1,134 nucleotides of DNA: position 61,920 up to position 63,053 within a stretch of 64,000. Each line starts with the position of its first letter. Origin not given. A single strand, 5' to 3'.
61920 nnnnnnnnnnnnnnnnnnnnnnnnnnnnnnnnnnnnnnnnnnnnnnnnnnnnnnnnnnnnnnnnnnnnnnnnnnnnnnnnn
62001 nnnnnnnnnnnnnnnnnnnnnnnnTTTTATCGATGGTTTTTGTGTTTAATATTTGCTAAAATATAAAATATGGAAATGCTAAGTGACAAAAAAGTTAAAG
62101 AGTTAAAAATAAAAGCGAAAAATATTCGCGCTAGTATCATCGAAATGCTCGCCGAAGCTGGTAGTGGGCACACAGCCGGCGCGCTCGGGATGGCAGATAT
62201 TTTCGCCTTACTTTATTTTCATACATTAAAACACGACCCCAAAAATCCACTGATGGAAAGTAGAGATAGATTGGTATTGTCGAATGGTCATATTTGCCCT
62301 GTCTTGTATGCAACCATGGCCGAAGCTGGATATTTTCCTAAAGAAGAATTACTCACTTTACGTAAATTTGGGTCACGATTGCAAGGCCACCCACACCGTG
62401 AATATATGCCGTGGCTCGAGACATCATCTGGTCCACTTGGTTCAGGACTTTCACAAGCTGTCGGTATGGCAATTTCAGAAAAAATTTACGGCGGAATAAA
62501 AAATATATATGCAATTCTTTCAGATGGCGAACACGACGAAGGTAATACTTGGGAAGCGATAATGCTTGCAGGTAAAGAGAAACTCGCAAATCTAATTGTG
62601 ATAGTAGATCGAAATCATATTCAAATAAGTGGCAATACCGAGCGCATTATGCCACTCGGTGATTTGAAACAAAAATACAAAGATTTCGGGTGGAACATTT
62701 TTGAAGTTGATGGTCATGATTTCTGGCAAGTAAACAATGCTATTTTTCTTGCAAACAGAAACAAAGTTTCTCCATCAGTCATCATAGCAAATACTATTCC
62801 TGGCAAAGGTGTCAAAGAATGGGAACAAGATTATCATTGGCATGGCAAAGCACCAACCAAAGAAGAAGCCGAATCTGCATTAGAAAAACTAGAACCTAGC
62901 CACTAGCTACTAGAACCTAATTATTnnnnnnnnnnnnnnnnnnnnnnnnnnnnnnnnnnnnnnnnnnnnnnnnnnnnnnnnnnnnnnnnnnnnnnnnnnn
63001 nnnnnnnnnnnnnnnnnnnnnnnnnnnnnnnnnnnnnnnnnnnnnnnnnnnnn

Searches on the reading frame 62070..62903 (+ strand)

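Call 18: search_protein_families(library=pfam, proteins=[window:62070-62903:+], max_evalue=0.001)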
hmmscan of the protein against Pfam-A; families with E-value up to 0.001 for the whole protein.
window:62070-62903:+ (278 aa): 3 families
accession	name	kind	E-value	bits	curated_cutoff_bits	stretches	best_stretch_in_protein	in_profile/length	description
PF00456.26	Transketolase_N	-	1.7e-56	192.1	22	1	16-270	6-271/334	Transketolase, thiamine diphosphate binding domain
PF13292.11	DXP_synthase_N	-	1.4e-13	51.2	21.2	1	6-190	12-179/274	1-deoxy-D-xylulose-5-phosphate synthase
PF00676.26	E1_dh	-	4.2e-07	29.7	22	1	117-230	97-209/300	Dehydrogenase E1 component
